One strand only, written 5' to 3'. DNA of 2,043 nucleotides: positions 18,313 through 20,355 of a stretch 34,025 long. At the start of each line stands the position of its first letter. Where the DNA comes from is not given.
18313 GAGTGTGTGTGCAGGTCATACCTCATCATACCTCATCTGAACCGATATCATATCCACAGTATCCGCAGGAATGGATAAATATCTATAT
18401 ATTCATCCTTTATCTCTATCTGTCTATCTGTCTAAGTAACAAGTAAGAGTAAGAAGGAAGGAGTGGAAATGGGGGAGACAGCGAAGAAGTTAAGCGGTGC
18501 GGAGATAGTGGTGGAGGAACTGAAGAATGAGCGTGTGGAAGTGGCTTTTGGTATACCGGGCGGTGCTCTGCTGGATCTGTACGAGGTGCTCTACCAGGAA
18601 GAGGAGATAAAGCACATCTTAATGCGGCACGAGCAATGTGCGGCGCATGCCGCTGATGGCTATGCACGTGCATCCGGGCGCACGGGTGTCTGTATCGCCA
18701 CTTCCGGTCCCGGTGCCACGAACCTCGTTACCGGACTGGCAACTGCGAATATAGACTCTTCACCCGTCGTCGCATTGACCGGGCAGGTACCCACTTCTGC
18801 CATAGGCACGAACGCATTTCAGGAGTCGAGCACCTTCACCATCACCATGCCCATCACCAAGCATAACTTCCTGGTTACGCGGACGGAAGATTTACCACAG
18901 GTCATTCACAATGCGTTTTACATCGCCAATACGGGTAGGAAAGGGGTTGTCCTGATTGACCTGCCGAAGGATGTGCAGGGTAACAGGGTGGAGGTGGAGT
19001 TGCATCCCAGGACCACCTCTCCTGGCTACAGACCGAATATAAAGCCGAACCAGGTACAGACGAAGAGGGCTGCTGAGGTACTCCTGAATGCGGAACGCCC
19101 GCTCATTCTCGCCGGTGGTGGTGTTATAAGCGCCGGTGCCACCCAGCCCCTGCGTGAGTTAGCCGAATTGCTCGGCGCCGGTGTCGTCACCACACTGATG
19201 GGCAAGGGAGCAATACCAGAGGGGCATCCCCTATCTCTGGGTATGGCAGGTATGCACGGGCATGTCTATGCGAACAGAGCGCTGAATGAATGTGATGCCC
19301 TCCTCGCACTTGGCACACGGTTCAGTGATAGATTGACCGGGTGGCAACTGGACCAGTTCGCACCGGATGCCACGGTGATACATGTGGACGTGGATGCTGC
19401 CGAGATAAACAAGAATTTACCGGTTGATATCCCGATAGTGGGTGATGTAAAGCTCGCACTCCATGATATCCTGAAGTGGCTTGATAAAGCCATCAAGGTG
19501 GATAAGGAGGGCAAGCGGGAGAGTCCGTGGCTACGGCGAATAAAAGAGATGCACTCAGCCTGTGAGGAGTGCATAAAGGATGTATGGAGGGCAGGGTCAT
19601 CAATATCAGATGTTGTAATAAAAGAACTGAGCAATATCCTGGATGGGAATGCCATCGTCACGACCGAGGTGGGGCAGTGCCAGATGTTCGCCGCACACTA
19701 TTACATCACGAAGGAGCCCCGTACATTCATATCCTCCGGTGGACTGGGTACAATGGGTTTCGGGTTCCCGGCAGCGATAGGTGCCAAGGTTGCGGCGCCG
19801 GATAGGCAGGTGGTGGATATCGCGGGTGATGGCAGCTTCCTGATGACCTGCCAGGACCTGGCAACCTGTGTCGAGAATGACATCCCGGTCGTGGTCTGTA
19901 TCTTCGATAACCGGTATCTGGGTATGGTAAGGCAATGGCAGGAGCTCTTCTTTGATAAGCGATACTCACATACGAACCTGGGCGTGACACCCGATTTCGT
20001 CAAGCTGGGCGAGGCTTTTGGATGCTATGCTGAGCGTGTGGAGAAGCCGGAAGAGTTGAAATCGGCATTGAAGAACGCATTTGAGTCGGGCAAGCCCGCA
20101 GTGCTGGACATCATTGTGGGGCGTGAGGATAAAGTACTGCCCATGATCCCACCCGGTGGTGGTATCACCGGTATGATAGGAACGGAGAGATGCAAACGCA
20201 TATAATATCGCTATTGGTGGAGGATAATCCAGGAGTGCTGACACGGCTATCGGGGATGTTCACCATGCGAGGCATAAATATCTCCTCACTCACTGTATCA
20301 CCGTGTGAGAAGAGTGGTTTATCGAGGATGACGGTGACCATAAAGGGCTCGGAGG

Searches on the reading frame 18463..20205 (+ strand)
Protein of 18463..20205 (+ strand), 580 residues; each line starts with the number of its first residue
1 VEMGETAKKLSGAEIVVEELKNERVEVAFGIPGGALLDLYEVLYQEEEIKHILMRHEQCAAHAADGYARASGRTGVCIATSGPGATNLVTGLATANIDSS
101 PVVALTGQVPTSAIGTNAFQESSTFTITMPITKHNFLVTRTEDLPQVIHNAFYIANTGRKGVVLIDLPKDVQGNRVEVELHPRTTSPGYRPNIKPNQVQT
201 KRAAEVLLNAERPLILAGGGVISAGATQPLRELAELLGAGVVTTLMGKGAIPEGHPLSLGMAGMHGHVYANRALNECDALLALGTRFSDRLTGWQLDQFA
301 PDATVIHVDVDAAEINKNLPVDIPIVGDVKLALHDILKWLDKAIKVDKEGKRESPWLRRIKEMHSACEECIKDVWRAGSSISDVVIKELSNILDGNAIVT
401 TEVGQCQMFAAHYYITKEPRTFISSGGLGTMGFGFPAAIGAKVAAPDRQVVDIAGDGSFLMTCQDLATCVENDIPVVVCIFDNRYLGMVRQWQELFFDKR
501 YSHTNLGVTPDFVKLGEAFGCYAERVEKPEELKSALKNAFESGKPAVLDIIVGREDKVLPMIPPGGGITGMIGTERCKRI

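Call 95: search_protein_families(library=pfam, proteins=[window:18463-20205:+], max_evalue=0.00001)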
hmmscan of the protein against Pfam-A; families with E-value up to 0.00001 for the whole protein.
window:18463-20205:+ (580 aa): 3 families
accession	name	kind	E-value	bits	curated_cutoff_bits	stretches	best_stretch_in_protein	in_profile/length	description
PF02775.26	TPP_enzyme_C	-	5.2e-56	189.1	21.9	1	403-550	2-151/151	Thiamine pyrophosphate enzyme, C-terminal TPP binding domain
PF00205.28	TPP_enzyme_M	-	2.7e-51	173.3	30.4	1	201-334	2-135/137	Thiamine pyrophosphate enzyme, central domain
PF02776.23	TPP_enzyme_N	-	2.4e-39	134.2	26.8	1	11-122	2-114/119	Thiamine pyrophosphate enzyme, N-terminal TPP binding domain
